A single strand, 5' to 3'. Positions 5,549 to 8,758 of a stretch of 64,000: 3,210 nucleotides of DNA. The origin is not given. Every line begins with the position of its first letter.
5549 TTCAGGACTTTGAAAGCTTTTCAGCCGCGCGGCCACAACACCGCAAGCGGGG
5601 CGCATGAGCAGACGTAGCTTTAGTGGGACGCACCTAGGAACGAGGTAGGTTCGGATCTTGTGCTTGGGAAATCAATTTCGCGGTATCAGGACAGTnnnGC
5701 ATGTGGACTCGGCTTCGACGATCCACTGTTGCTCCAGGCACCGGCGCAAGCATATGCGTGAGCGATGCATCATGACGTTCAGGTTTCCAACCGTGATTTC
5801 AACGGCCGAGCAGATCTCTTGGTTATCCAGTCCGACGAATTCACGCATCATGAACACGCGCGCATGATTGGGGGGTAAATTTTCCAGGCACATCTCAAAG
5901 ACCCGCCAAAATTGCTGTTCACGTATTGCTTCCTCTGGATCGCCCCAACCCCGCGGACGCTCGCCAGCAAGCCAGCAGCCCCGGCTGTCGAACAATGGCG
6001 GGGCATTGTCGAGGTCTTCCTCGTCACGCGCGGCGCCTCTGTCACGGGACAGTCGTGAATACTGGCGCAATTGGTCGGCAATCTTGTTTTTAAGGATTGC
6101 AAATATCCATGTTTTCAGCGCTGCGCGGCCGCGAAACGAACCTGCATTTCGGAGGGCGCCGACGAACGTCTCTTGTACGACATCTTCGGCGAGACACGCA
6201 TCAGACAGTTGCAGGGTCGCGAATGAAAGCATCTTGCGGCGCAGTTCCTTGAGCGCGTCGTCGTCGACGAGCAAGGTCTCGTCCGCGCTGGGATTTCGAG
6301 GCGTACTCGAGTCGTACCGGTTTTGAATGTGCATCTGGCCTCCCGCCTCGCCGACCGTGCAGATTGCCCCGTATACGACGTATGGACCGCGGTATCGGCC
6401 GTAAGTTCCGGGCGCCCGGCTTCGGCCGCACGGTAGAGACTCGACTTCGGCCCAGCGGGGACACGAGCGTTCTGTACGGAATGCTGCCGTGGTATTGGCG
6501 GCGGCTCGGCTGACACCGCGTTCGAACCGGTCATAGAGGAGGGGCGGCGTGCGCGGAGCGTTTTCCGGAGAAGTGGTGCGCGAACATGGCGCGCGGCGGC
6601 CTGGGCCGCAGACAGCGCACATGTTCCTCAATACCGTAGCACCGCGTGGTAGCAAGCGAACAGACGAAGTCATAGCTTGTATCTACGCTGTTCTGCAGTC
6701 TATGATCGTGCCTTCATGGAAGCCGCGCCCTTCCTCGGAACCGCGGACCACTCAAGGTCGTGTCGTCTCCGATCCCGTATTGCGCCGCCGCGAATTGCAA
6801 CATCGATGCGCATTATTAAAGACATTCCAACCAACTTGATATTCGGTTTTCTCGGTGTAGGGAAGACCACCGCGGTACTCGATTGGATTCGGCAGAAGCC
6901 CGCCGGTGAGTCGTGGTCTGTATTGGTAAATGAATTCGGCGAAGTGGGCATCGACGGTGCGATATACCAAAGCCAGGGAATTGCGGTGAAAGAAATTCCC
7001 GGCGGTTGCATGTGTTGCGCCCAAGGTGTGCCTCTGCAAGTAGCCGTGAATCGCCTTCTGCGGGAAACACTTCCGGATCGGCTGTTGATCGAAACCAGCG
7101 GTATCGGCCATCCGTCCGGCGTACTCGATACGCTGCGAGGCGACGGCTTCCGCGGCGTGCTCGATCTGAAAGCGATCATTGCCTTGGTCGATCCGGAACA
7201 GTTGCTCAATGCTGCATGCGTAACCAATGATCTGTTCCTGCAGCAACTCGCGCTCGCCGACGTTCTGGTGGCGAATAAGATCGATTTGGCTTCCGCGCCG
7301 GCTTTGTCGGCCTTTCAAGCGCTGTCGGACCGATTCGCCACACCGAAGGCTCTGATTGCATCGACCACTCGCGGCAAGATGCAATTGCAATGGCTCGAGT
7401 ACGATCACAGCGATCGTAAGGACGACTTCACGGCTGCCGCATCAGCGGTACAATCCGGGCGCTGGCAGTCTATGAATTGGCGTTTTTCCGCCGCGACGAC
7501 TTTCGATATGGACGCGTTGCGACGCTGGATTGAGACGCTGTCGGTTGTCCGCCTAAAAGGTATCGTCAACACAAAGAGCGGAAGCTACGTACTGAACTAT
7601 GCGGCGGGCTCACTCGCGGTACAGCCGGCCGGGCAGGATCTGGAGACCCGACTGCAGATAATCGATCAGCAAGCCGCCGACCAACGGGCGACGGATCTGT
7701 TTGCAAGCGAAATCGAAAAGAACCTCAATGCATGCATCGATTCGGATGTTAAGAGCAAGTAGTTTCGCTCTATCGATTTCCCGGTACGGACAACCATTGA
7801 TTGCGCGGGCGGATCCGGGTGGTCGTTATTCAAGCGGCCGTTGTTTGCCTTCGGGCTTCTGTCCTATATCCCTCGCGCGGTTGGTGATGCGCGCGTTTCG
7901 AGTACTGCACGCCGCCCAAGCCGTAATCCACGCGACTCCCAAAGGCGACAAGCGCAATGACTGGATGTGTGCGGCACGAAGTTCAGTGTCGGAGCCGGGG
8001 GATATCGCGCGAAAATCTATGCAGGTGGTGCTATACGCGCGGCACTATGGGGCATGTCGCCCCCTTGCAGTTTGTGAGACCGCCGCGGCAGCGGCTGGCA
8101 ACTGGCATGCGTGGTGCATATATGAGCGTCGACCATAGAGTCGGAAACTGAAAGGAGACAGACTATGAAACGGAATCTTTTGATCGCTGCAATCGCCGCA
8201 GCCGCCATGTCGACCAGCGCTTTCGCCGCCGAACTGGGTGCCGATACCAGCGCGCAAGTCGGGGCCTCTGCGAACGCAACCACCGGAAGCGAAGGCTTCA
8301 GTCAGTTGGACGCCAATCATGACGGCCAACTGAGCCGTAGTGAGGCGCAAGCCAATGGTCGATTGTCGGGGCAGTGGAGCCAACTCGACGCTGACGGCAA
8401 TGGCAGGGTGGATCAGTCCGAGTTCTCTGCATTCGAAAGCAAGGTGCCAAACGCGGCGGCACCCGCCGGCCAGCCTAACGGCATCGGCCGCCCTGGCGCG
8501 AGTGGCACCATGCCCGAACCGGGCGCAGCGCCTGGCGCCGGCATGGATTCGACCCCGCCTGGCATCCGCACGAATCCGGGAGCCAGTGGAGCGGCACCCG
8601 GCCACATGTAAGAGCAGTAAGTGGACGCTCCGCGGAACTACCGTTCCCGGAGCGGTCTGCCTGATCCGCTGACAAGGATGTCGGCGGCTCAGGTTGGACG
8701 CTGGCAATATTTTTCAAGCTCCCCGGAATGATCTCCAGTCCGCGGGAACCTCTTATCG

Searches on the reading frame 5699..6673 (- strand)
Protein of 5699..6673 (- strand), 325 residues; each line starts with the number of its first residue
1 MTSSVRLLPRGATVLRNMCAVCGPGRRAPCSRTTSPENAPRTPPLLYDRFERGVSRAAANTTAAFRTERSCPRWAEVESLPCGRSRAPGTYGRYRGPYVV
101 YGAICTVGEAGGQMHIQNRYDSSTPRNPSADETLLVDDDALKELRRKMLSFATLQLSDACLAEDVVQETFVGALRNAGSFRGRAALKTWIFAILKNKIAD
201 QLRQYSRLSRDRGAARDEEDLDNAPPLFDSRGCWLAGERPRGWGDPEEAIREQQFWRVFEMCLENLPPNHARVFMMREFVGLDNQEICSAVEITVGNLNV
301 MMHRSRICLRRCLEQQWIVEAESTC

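Call 3: search_protein_families(library=pfam, proteins=[window:5699-6673:-], max_evalue=0.01)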
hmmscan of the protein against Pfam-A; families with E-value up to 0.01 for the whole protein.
window:5699-6673:- (325 aa): 2 families
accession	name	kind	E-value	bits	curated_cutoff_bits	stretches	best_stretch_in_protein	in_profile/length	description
PF04542.20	Sigma70_r2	-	4e-14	52.6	24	1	143-207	4-70/71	Sigma-70 region 2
PF08281.18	Sigma70_r4_2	-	2.3e-09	37.2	25.7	1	259-308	4-53/54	Sigma-70, region 4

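Call 4: search_protein_families(library=ncbifam, proteins=[window:5699-6673:-], max_evalue=0.01)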
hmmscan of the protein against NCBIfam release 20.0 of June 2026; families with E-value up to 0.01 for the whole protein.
window:5699-6673:- (325 aa): 77 families (the best 25 are shown)
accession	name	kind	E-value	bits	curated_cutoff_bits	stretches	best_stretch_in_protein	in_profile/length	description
NF009196.0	PRK12544.1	equivalog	8.6e-79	263.7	287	1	127-324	10-207/208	RNA polymerase factor sigma-70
TIGR02943.1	Sig70_famx1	hypoth_equivalog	3.7e-64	216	162.2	1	136-321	3-187/188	RNA polymerase sigma-70 factor, TIGR02943 family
NF009184.0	PRK12532.1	equivalog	5.8e-64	215.6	276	1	137-319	7-190/195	RNA polymerase sigma factor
NF008892.0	PRK11924.2-1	equivalog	1.1e-63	214.5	291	1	130-322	10-202/203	RNA polymerase sigma factor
NF009182.0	PRK12530.1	subfamily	1e-60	204.5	264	1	136-318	10-189/193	RNA polymerase sigma factor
NF009173.0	PRK12520.1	equivalog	1.8e-53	181.2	255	1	138-321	5-187/191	RNA polymerase sigma factor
NF009197.0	PRK12545.1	equivalog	7e-46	156.5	336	1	138-318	11-192/201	RNA polymerase factor sigma-70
TIGR02937.1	sigma70-ECF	superfamily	8.9e-24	84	42.9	1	141-313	7-165/165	sigma-70 family RNA polymerase sigma factor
NF008888.0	PRK11922.1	equivalog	2.1e-21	76.6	204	1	156-316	51-199/231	RNA polymerase sigma factor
NF058625.1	sigma_PG0214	equivalog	2.1e-18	66.6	130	2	245-315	93-163/170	GFO_1088 family ECF-type sigma factor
NF009166.1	PRK12513.1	equivalog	1e-17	64.5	206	1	144-294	31-167/193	RNA polymerase sigma factor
NF006089.0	PRK08241.1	subfamily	1.4e-17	63.8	240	1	141-317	28-209/343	RNA polymerase subunit sigma-70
TIGR02985.1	Sig70_bacteroi1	subfamily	4.2e-17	62.8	126.4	1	143-311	9-160/162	RNA polymerase sigma-70 factor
TIGR02989.1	Sig-70_gvs1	subfamily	1.9e-15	57.2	124.55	2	141-209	7-75/158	RNA polymerase sigma-70 factor, Rhodopirellula/Verrucomicrobium family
NF004113.0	PRK05602.1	equivalog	2.5e-15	56.7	208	2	146-212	56-123/211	RNA polymerase sigma factor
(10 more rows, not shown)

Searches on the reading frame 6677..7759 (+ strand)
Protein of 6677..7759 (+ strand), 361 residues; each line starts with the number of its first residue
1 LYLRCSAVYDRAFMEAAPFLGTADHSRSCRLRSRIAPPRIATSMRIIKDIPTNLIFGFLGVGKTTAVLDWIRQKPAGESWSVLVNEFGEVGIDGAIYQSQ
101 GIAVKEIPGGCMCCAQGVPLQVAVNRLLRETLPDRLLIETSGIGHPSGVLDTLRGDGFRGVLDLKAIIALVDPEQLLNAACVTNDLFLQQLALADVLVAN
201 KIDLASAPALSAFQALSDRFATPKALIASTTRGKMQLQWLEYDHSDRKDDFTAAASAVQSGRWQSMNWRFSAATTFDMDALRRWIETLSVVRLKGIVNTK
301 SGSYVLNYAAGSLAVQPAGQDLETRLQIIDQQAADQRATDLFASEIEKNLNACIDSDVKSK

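Call 3: search_protein_families(library=pfam, proteins=[window:6677-7759:+], max_evalue=0.01)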
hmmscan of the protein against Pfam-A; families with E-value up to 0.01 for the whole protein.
window:6677-7759:+ (361 aa): 2 families
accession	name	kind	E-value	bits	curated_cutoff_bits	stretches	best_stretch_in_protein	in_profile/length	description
PF02492.25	cobW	-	5.4e-40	137.3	20.7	1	52-215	2-167/180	CobW/HypB/UreG, nucleotide-binding domain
PF07683.19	CobW_C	-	5e-07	29.9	22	1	268-331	4-79/94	Cobalamin synthesis protein cobW C-terminal domain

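Call 4: search_protein_families(library=ncbifam, proteins=[window:6677-7759:+], max_evalue=0.01)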
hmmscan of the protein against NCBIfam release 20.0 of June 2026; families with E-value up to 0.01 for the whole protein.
window:6677-7759:+ (361 aa): 4 families
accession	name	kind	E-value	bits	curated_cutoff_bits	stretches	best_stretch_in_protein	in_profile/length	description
TIGR02475.1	CobW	equivalog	4.3e-25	88.3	332.1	1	49-192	3-173/342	cobalamin biosynthesis protein CobW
NF038288.1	chaper_GTP_ZigA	equivalog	2.7e-19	69.3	600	2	50-173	1-135/390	zinc metallochaperone GTPase ZigA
NF008578.0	PRK11537.1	equivalog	1.9e-16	60.2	361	1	49-237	3-192/318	GTPase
NF041053.1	CobW_rel_Se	equivalog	4.2e-14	52.6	180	1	55-214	6-166/195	CobW-related selenoprotein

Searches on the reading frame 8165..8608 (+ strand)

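Call 3: search_protein_families(library=pfam, proteins=[window:8165-8608:+], max_evalue=0.01)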
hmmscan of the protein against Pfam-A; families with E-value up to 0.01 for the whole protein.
window:8165-8608:+ (148 aa): 4 families
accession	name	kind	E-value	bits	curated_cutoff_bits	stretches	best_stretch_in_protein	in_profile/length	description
PF13202.12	EF-hand_5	-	3.7e-09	36.1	25.9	2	45-60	5-20/25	EF hand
PF00036.39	EF-hand_1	-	7.6e-07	28.7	25.4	0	71-89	6-24/29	EF hand domain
PF13405.12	EF-hand_6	-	1.2e-06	28.2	25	0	44-61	5-22/30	EF-hand domain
PF13499.12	EF-hand_7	-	1.2e-05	26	30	0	70-90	7-28/67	EF-hand domain pair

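Call 4: search_protein_families(library=ncbifam, proteins=[window:8165-8608:+], max_evalue=0.01)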
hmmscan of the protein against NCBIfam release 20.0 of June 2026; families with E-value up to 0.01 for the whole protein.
window:8165-8608:+ (148 aa): 3 families
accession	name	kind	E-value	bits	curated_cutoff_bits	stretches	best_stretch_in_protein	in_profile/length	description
NF053806.1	lanmdlnLanM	equivalog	3.1e-08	33.7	135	1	7-100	16-108/132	lanmodulin LanM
NF041410.1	XopAW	subfamily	1.9e-07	31.1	120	1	33-102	97-174/235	XopAW family type III secretion system calcium-binding effector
NF038285.1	deiodinase_rel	hypoth_equivalog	0.0073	15.8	250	1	19-94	41-124/347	deiodinase family protein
